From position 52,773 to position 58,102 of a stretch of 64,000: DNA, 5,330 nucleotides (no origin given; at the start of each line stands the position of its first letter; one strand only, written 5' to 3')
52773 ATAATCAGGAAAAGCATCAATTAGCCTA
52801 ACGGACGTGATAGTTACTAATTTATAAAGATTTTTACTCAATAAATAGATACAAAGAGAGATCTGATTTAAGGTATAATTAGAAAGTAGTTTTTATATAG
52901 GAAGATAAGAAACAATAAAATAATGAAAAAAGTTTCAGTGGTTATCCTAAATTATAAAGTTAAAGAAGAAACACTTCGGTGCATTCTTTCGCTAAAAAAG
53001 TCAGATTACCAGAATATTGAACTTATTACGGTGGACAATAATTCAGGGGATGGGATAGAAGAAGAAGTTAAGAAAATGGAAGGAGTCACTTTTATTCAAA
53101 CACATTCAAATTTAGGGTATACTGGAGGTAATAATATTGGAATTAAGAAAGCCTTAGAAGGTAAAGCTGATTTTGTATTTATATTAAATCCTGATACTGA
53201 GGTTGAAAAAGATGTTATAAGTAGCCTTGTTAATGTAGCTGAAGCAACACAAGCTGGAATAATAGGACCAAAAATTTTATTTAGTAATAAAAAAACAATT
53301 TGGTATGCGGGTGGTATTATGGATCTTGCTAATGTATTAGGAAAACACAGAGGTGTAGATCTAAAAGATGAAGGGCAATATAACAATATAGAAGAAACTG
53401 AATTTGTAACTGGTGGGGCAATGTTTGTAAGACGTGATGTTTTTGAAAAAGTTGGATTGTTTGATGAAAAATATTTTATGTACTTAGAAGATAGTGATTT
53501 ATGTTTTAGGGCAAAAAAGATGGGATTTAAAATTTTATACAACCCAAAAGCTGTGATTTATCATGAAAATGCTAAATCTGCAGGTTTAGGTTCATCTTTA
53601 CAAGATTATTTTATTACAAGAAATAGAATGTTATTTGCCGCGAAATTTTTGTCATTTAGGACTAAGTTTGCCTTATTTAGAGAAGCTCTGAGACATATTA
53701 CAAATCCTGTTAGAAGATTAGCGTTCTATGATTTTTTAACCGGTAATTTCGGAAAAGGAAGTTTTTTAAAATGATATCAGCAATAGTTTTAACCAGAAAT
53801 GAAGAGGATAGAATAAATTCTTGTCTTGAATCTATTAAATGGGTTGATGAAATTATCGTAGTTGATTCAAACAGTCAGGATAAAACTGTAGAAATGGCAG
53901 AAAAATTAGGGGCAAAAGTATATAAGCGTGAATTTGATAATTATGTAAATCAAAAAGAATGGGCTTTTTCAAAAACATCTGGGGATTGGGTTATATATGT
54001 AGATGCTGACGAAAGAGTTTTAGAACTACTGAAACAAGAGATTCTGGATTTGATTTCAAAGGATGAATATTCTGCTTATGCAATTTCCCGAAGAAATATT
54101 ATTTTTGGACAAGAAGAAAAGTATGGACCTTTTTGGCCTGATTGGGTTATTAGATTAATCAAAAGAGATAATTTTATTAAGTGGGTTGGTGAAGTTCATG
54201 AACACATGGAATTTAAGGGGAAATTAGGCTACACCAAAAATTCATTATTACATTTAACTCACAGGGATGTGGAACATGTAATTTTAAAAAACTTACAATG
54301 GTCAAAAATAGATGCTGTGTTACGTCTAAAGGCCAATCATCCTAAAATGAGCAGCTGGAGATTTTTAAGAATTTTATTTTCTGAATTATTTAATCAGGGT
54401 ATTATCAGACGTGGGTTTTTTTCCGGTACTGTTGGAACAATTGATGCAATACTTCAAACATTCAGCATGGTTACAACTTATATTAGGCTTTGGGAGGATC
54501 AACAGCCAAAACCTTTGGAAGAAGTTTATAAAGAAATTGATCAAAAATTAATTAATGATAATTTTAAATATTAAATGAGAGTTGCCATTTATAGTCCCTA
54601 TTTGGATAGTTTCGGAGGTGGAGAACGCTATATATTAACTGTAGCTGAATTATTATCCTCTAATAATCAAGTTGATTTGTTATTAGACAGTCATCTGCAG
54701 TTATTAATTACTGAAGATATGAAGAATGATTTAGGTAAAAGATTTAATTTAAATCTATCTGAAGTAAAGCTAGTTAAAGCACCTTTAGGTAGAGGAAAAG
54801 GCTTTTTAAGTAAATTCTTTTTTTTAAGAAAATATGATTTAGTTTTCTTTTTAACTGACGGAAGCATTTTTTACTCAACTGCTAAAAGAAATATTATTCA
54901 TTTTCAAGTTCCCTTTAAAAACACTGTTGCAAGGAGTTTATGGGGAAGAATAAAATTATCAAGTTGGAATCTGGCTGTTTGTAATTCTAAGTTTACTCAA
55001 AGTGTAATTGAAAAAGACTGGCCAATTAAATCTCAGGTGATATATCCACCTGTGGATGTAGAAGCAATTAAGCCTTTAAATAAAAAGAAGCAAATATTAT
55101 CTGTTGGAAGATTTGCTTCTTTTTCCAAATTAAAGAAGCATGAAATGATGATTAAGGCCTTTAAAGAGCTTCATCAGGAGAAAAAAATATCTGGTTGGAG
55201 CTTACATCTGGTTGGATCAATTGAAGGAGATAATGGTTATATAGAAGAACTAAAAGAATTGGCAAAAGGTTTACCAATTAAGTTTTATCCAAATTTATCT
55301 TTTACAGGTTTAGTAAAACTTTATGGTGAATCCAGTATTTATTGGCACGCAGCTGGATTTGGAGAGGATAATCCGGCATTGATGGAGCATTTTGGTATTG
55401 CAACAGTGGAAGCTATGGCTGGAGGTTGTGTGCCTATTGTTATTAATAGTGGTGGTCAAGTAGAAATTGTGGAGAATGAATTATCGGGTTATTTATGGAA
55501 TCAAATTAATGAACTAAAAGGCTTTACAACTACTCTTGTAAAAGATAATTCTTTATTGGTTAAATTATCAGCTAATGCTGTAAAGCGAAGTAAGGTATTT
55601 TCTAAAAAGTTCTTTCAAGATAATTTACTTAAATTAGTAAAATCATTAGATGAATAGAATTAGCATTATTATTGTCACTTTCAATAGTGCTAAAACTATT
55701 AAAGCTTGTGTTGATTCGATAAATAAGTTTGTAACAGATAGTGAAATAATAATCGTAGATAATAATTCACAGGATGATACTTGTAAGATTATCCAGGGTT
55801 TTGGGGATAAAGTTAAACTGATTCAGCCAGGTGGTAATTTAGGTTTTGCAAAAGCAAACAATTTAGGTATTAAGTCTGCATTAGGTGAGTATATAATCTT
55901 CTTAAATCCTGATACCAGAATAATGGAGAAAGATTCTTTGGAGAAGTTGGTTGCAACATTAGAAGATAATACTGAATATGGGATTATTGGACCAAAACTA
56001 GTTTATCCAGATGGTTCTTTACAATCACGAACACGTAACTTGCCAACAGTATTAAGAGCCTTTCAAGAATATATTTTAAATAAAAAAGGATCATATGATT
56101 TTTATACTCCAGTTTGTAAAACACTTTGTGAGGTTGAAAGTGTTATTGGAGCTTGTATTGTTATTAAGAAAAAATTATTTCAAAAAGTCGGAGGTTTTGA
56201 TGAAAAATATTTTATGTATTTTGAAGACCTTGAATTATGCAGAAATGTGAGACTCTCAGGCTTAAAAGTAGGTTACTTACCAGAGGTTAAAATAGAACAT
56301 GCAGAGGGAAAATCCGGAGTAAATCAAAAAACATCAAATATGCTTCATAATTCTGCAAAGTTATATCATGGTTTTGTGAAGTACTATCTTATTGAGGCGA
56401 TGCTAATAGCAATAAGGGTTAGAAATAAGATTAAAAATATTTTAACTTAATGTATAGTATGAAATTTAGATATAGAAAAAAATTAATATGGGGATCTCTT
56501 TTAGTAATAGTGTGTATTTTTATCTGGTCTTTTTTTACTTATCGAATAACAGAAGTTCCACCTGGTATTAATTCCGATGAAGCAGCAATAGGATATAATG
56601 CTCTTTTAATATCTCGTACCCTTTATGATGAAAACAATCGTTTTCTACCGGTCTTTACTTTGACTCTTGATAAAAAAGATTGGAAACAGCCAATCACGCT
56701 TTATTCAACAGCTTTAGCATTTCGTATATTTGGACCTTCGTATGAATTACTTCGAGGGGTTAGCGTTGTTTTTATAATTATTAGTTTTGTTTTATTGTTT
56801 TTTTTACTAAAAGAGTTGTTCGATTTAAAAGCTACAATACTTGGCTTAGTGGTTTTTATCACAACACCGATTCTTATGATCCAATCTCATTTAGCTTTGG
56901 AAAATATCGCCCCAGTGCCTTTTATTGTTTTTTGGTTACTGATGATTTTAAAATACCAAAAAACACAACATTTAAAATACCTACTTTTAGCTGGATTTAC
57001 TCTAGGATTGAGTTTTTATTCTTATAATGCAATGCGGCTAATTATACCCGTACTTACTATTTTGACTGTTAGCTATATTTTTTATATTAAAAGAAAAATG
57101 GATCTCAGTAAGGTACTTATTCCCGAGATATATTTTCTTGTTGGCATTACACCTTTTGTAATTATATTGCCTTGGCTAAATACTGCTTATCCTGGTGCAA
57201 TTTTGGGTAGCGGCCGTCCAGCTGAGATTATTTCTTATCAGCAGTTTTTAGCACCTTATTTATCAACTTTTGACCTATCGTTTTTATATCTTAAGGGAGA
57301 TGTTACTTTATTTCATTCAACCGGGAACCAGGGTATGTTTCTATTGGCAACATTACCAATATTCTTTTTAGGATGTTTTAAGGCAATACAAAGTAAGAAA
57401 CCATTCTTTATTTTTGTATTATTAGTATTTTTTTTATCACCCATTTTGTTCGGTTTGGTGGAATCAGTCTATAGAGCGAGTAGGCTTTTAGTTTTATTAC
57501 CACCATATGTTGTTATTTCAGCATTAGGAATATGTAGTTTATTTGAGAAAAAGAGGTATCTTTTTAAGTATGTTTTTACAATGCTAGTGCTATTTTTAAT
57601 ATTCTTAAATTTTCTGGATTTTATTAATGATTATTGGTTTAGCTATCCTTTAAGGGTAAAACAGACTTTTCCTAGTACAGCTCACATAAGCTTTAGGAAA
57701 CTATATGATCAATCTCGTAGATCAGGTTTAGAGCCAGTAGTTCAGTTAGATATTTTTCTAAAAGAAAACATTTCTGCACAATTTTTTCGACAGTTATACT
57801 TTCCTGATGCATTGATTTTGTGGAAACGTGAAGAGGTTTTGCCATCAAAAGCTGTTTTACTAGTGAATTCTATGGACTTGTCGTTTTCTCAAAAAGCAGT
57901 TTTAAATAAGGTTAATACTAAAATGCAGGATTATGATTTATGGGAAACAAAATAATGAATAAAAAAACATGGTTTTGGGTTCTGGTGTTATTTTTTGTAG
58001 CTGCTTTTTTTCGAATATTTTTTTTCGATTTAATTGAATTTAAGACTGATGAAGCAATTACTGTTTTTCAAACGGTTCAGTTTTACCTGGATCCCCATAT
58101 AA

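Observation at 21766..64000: Super-locus of ~22 GT-C-like polytopic glycosyltransferase paralogs with Dpm1-like GT2 donor synthases, a flippase and nucleotide-sugar genes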

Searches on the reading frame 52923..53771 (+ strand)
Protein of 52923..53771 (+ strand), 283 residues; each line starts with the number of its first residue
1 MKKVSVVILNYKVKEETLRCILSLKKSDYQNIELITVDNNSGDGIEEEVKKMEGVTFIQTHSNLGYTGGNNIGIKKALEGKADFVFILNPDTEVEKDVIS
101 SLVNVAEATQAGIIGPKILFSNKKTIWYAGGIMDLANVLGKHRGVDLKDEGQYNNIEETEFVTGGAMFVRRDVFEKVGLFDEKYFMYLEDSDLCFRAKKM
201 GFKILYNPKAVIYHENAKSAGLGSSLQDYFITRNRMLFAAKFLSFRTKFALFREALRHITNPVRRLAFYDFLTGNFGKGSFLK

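Call 4: search_protein_families(library=pfam, proteins=[window:52923-53771:+], max_evalue=0.01)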
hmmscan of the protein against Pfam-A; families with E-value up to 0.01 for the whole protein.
window:52923-53771:+ (283 aa): 7 families
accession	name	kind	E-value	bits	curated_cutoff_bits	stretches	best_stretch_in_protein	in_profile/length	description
PF00535.33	Glycos_transf_2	-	9e-22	78.2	23.3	1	5-177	1-167/168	Glycosyl transferase family 2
PF13641.12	Glyco_tranf_2_3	-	1.3e-15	58.5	27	1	4-234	3-225/230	Glycosyltransferase like family 2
PF13632.12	Glyco_trans_2_3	-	1.4e-09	38.5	27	1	85-239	2-142/198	Glycosyl transferase family group 2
PF02709.20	Glyco_transf_7C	-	0.0002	21.3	23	1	162-205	19-63/78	N-terminal domain of galactosyltransferase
PF13712.12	Glyco_tranf_2_5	-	0.00044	20.5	27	1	94-217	67-192/210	Glycosyltransferase like family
PF10111.15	Glyco_tranf_2_2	-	0.0007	19.6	27.3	1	7-219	3-221/276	Glycosyltransferase like family 2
PF13506.12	Glyco_transf_21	-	0.0016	18.4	21.7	1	78-208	27-148/174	Glycosyl transferase family 21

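Call 78: search_protein_families(library=ncbifam, proteins=[window:52923-53771:+], max_evalue=0.00001)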
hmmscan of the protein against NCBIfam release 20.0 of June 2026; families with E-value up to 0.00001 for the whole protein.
window:52923-53771:+ (283 aa): 12 families
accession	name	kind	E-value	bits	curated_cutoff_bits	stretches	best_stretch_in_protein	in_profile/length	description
TIGR01556.1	rhamnosyltran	subfamily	2.8e-24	85.8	200.55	1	29-235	19-232/281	rhamnosyltransferase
TIGR03965.1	mycofact_glyco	equivalog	4.5e-17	62.1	280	1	2-216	74-282/467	mycofactocin biosynthesis glycosyltransferase MftF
NF041875.1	EPS_EpsD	equivalog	1.5e-13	50.9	370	1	4-218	1-210/325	exopolysaccharide biosynthesis glycosyltransferase EpsD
NF038299.1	EPS_HpsN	equivalog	1.3e-12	47.3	425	1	3-252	2-263/317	hormogonium polysaccharide biosynthesis glycosyltransferase HpsN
TIGR03937.1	PgaC_IcaA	equivalog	5.2e-11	42.1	422.3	1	2-213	45-249/407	poly-beta-1,6-N-acetyl-D-glucosamine synthase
NF050113.1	gal_furan_GlfT1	equivalog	7.4e-11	41.9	330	1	7-204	4-196/290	galactofuranosyltransferase GlfT1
TIGR04283.1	glyco_like_mftF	equivalog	9.9e-11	41.6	182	1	4-211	1-182/221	TIGR04283 family arsenosugar biosynthesis glycosyltransferase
NF050050.1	ProtGlycPglI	equivalog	2.3e-10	40.3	500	1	1-119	1-121/306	GalNAc(5)-diNAcBac-PP-undecaprenol beta-1,3-glucosyltransferase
NF041394.1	GtaseAglG_Halo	equivalog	4.5e-09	36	440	1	3-215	2-216/304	glucosyl-dolichyl phosphate glucuronosyltransferase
NF045692.1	OglycostaseCruG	equivalog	4.9e-07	29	600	1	2-206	41-247/386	2'-O-glycosyltransferase CruG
NF007482.0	PRK10073.1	equivalog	6.9e-06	25.3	423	1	2-110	6-114/334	glycosyltransferase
TIGR04242.1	nodulat_NodC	equivalog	6.9e-06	25.3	550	0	3-129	49-179/395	chitooligosaccharide synthase NodC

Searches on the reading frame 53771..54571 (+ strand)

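Call 4: search_protein_families(library=pfam, proteins=[window:53771-54571:+], max_evalue=0.01)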
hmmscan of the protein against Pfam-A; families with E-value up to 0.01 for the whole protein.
window:53771-54571:+ (267 aa): 2 families
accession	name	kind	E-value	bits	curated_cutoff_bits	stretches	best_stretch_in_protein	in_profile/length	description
PF00535.33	Glycos_transf_2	-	9e-19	68.4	23.3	1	3-118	1-126/168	Glycosyl transferase family 2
PF13704.12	Glyco_tranf_2_4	-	5.5e-07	30.4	27.5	1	9-81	1-82/98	Glycosyl transferase family 2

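Call 78: search_protein_families(library=ncbifam, proteins=[window:53771-54571:+], max_evalue=0.00001)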
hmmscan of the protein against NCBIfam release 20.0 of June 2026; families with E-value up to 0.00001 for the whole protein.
window:53771-54571:+ (267 aa): 6 families
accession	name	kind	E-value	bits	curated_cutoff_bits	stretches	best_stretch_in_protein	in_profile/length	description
TIGR04283.1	glyco_like_mftF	equivalog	2.8e-12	46.7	182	1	2-103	1-105/221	TIGR04283 family arsenosugar biosynthesis glycosyltransferase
NF010496.0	PRK13915.1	equivalog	1.1e-10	41.1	262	1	2-80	33-126/307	glucosyl-3-phosphoglycerate synthase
TIGR04195.1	S_glycosyl_SunS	equivalog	4.2e-09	35.8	350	1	3-85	60-146/421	SunS family peptide S-glycosyltransferase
NF045692.1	OglycostaseCruG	equivalog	5.3e-08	32.2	600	1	2-116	43-173/386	2'-O-glycosyltransferase CruG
TIGR04182.1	glyco_TIGR04182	equivalog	3.1e-07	30.1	325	1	4-84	4-86/293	S-layer glycoprotein N-glycosyltransferase AglJ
NF041391.1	DPhHxTase_Halo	equivalog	6.6e-06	25.3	375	1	8-83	3-81/213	dolichyl-phosphate hexose transferase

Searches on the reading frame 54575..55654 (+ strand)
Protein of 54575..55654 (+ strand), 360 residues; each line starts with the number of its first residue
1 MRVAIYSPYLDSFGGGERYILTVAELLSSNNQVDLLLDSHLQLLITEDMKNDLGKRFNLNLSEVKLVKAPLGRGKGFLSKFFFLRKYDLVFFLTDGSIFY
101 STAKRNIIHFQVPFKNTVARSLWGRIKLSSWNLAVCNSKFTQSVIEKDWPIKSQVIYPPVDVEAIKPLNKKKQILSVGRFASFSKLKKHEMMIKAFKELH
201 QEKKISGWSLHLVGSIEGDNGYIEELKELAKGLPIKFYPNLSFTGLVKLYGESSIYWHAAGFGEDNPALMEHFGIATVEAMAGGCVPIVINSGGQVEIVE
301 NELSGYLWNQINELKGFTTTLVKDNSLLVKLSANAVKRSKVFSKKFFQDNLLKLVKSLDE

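Call 4: search_protein_families(library=pfam, proteins=[window:54575-55654:+], max_evalue=0.01)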
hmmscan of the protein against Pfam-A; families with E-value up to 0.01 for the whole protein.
window:54575-55654:+ (360 aa): 3 families
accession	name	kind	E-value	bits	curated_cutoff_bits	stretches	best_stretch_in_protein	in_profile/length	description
PF00534.26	Glycos_transf_1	-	4.2e-19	69.2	26.4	1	169-336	13-170/172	Glycosyl transferases group 1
PF13692.12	Glyco_trans_1_4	-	8.5e-14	52.4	27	1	172-310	2-126/142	Glycosyl transferases group 1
PF13439.12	Glyco_transf_4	-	0.00095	19.7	28.5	1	13-163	1-169/170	Glycosyltransferase Family 4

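Call 78: search_protein_families(library=ncbifam, proteins=[window:54575-55654:+], max_evalue=0.00001)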
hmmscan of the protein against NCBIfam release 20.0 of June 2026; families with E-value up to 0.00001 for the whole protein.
window:54575-55654:+ (360 aa): 3 families
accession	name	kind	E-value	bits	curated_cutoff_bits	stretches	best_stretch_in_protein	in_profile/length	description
NF041876.1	EPS_EpsE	equivalog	1.6e-09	37.5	400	1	169-338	212-375/389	exopolysaccharide biosynthesis GT4 family glycosyltransferase EpsE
TIGR03999.1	thiol_BshA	equivalog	2.3e-09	36.7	273.7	1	267-345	279-360/375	N-acetyl-alpha-D-glucosaminyl L-malate synthase BshA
TIGR03449.1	mycothiol_MshA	equivalog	2.9e-07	29.7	462.5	1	172-354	221-399/406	D-inositol-3-phosphate glycosyltransferase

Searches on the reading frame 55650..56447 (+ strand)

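Call 5: search_protein_families(library=pfam, proteins=[window:55650-56447:+], max_evalue=0.01)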
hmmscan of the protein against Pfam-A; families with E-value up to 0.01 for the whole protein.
window:55650-56447:+ (266 aa): 7 families
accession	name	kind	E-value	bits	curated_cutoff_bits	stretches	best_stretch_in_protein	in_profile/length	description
PF00535.33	Glycos_transf_2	-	2.8e-27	96.1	23.3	1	5-178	1-165/168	Glycosyl transferase family 2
PF13641.12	Glyco_tranf_2_3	-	2.6e-16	60.8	27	1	3-222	2-216/230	Glycosyltransferase like family 2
PF10111.15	Glyco_tranf_2_2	-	3.7e-14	53.3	27.3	1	5-197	1-196/276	Glycosyltransferase like family 2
PF13632.12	Glyco_trans_2_3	-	5.2e-09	36.6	27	1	81-215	1-121/198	Glycosyl transferase family group 2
PF13712.12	Glyco_tranf_2_5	-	5.1e-08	33.3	27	1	65-226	40-198/210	Glycosyltransferase like family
PF02709.20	Glyco_transf_7C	-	3.3e-05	23.9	23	1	161-214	15-68/78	N-terminal domain of galactosyltransferase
PF13506.12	Glyco_transf_21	-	0.00015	21.7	21.7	1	76-218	28-155/174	Glycosyl transferase family 21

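Call 78: search_protein_families(library=ncbifam, proteins=[window:55650-56447:+], max_evalue=0.00001)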
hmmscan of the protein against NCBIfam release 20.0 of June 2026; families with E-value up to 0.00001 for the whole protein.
window:55650-56447:+ (266 aa): 18 families
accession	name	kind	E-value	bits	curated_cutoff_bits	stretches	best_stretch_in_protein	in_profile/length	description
TIGR01556.1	rhamnosyltran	subfamily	5.9e-24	84.7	200.55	1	9-258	1-239/281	rhamnosyltransferase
TIGR04283.1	glyco_like_mftF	equivalog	1.3e-20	74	182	1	4-204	1-173/221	TIGR04283 family arsenosugar biosynthesis glycosyltransferase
TIGR03965.1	mycofact_glyco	equivalog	4.8e-17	62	280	1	3-218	75-281/467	mycofactocin biosynthesis glycosyltransferase MftF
NF041875.1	EPS_EpsD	equivalog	6.1e-17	62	370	1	4-218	1-207/325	exopolysaccharide biosynthesis glycosyltransferase EpsD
TIGR03937.1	PgaC_IcaA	equivalog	7.1e-15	54.9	422.3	1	2-212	45-245/407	poly-beta-1,6-N-acetyl-D-glucosamine synthase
NF047683.1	TeichurnBiosyTuaG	equivalog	1.1e-13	51.4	400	1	3-126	7-134/252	teichuronic acid biosynthesis protein TuaG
NF007482.0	PRK10073.1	equivalog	8.7e-13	48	423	1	2-94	6-101/334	glycosyltransferase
NF053739.1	GlytfEpsEBac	equivalog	1.4e-12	47.1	450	1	3-126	2-129/265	glycosyltransferase EpsE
TIGR03111.1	glyc2_xrt_Gpos1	hypoth_equivalog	1.6e-12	47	363.95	1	3-112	50-164/439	TIGR03111 family XrtG-associated glycosyltransferase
NF038302.1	EPS_HpsE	equivalog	3.1e-12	46.1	300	1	4-219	3-224/307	hormogonium polysaccharide biosynthesis glycosyltransferase HpsE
NF050050.1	ProtGlycPglI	equivalog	1.3e-11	44.5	500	1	1-126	1-129/306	GalNAc(5)-diNAcBac-PP-undecaprenol beta-1,3-glucosyltransferase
NF045692.1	OglycostaseCruG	equivalog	7.7e-11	41.5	600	0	2-50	41-90/386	2'-O-glycosyltransferase CruG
TIGR04195.1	S_glycosyl_SunS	equivalog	1.6e-09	37.1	350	1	4-126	59-180/421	SunS family peptide S-glycosyltransferase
NF038299.1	EPS_HpsN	equivalog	4.3e-09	35.8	425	1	3-241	2-245/317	hormogonium polysaccharide biosynthesis glycosyltransferase HpsN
TIGR04182.1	glyco_TIGR04182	equivalog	6.9e-08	32.2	325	1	4-118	2-111/293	S-layer glycoprotein N-glycosyltransferase AglJ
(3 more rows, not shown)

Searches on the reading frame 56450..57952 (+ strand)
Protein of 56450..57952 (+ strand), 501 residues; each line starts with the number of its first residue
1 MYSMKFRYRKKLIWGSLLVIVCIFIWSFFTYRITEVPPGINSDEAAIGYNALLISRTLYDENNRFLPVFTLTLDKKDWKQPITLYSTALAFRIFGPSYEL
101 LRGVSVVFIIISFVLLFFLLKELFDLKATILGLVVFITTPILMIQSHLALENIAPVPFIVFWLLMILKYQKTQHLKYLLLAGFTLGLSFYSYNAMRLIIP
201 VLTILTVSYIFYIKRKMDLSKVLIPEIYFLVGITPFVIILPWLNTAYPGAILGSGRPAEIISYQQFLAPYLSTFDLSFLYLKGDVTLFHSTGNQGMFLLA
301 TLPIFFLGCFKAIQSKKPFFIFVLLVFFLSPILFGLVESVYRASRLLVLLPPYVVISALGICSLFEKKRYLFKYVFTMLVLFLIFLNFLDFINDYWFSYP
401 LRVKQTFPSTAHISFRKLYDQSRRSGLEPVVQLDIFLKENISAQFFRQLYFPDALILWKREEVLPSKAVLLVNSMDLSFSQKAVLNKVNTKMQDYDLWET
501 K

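Call 5: search_protein_families(library=pfam, proteins=[window:56450-57952:+], max_evalue=0.01)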
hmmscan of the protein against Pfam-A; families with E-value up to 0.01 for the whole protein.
window:56450-57952:+ (501 aa): 1 family
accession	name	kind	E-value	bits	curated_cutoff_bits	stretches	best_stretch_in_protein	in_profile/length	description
PF13231.12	PMT_2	-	2.2e-10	41.4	26.1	1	81-214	4-133/160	Dolichyl-phosphate-mannose-protein mannosyltransferase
